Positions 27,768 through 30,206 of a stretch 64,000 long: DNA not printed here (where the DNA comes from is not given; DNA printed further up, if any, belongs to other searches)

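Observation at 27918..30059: Family-B polymerase with only one of the two motif-C aspartates and no exonuclease acidic residues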

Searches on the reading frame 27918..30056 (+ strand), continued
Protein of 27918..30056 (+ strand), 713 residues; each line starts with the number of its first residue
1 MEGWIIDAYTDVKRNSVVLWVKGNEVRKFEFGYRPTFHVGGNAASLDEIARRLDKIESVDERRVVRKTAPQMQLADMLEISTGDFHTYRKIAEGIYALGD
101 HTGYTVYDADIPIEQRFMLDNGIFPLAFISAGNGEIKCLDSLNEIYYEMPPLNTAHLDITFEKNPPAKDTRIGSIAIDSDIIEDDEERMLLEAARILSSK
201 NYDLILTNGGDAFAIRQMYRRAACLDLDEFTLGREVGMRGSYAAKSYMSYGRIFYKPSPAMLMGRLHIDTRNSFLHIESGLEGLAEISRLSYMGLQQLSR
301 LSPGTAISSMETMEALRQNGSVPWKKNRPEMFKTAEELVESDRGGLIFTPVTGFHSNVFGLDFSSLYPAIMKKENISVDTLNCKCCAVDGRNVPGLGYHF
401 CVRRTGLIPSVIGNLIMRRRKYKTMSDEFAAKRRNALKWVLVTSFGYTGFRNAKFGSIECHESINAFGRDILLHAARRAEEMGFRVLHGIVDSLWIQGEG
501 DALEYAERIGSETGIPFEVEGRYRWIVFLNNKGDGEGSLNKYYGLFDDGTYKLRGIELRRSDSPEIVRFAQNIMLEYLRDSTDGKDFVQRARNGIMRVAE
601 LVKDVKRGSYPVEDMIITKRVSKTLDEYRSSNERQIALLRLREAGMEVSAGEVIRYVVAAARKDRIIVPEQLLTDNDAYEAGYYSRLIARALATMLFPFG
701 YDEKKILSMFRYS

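Call 49: search_solved_structures(query=A1, max_evalue=0.001, show_alignments=2)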
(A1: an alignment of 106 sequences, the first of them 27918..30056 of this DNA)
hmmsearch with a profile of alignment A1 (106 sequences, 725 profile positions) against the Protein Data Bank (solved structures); distinct sequences matched with E-value up to 0.001: 134 (the best 60 are shown).
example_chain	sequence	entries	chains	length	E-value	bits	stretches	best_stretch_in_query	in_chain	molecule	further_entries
4flt_A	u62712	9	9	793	6.6e-90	305.8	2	288-721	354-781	DNA polymerase 1 | Pyrococcus abyssi B family DNA polymerase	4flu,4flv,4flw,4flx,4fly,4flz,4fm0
4fm2_A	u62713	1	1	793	3.8e-89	303.3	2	288-721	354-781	DNA polymerase 1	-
5h12_A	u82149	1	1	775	2.9e-87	297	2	288-720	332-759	Deep Vent DNA Polymerase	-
6wya_A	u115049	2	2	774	1e-86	295.2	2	288-720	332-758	DNA polymerase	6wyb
3a2f_A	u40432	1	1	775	1e-86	295.2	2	287-720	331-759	DNA polymerase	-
2jgu_A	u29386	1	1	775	1.7e-86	294.5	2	287-720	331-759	DNA POLYMERASE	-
1wns_A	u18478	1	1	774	3.1e-86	293.6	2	288-720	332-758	DNA POLYMERASE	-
4k8z_A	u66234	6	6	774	4.4e-86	293.1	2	288-720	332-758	DNA polymerase | DNA polymerase,DNA polymerase,DNA polymerase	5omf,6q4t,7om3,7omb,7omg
1wn7_A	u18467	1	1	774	7.5e-86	292.4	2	288-720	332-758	Family B DNA Polymerase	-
4ahc_A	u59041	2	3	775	8.6e-86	292.2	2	287-720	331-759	DNA POLYMERASE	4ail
1qht_A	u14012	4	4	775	3.9e-85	290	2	288-721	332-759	PROTEIN (DNA POLYMERASE) | DNA polymerase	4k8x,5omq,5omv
6is7_A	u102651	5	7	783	6.5e-85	289.3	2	288-721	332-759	DNA polymerase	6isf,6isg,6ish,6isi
2xhb_A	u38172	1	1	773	6.8e-85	289.2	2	288-720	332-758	DNA POLYMERASE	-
5vu5_A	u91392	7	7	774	8.4e-85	288.9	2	288-720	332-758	DNA polymerase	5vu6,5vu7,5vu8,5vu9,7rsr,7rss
2vwj_A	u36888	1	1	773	8.6e-85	288.9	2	288-720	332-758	DNA POLYMERASE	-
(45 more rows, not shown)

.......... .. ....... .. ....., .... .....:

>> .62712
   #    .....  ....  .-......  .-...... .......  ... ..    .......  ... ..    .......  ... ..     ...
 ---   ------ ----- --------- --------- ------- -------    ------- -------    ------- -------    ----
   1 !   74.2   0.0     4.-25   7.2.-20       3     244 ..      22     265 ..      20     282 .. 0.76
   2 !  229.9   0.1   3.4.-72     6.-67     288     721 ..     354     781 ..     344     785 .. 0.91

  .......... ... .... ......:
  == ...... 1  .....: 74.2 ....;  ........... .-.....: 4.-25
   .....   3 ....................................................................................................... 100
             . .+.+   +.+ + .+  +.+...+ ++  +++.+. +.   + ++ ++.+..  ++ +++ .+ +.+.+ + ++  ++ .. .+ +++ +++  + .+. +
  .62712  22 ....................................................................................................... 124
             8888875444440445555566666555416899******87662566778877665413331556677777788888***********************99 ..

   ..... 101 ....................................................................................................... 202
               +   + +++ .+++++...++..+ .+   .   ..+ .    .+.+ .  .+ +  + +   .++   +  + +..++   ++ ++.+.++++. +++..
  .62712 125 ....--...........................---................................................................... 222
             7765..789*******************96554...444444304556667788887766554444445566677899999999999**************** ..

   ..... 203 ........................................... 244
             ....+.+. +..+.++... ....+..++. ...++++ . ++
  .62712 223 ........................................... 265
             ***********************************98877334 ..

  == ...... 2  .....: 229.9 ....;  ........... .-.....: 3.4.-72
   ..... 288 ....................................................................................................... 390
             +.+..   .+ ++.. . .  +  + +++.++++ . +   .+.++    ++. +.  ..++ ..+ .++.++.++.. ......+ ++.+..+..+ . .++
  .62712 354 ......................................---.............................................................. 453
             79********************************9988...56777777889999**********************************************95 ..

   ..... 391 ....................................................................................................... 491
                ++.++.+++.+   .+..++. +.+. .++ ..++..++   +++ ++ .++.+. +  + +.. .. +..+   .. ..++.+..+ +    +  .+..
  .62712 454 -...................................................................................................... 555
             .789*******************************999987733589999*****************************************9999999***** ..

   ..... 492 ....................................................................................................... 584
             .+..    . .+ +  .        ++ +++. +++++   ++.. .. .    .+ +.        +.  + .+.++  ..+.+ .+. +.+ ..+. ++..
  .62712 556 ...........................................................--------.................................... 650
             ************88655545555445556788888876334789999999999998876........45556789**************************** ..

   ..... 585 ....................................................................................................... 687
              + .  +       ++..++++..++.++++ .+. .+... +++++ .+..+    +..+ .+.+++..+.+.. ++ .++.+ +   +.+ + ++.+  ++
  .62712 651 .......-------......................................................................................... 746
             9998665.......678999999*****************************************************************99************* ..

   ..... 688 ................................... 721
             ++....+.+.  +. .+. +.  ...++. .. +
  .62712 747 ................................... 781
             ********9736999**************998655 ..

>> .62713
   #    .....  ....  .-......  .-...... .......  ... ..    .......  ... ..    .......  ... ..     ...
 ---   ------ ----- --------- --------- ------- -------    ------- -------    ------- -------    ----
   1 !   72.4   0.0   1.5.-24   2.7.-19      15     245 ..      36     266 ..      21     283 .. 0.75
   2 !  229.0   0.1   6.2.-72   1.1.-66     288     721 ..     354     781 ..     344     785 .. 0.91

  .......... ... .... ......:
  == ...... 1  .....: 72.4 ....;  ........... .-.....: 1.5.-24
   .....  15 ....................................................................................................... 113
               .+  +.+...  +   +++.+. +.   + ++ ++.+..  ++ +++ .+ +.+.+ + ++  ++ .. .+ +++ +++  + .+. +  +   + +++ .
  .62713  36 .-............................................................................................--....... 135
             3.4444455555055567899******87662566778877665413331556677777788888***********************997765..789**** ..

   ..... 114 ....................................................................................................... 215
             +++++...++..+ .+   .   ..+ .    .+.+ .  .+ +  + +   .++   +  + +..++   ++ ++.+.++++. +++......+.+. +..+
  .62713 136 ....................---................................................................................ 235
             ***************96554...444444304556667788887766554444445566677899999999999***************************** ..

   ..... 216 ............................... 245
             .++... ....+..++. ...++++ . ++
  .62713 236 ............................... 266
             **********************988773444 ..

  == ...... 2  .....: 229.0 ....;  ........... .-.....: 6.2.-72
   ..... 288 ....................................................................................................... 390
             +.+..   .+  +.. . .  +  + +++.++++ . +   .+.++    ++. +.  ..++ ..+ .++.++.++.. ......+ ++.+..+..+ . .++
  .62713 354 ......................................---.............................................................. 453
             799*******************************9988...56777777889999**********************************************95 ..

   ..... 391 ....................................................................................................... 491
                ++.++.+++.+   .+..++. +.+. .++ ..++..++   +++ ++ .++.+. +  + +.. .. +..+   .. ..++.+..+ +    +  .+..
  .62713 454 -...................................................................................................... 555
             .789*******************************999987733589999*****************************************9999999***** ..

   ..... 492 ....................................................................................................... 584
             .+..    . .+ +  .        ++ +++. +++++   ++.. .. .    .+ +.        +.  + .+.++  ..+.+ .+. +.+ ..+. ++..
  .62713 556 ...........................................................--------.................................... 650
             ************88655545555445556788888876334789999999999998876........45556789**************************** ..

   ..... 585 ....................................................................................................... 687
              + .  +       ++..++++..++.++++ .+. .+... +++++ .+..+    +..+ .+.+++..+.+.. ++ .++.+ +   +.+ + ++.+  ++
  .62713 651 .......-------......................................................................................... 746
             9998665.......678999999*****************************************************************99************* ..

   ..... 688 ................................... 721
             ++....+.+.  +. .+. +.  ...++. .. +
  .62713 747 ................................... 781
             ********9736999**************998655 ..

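Call 50: find_encoding_contigs(protein=window:27918-30056:+, flank=1500, max_places=4)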
Protein window:27918-30056:+ (713 aa): 2 contigs read that carry it; 2 places shown.
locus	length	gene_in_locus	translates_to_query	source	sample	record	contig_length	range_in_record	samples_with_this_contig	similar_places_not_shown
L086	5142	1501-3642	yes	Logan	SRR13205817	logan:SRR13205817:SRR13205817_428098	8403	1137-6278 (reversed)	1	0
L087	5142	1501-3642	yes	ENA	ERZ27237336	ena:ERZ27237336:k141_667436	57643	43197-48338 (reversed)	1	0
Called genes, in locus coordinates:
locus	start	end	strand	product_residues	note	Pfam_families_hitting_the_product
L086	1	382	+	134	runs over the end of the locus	PF03625:DUF302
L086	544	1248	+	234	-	PF08423:Rad51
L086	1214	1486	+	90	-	PF26485:DUF8156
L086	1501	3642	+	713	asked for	PF00136:DNA_pol_B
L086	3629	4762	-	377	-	PF00226:DnaJ, PF01556:DnaJ_C, PF00684:DnaJ_CXXCXGXG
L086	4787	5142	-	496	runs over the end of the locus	?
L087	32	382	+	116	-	PF03625:DUF302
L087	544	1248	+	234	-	PF08423:Rad51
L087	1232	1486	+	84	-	PF26485:DUF8156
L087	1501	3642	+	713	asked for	PF00136:DNA_pol_B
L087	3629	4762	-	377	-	PF00226:DnaJ, PF01556:DnaJ_C, PF00684:DnaJ_CXXCXGXG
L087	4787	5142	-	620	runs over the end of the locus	PF00012:HSP70, PF06723:MreB_Mbl, PF00012:HSP70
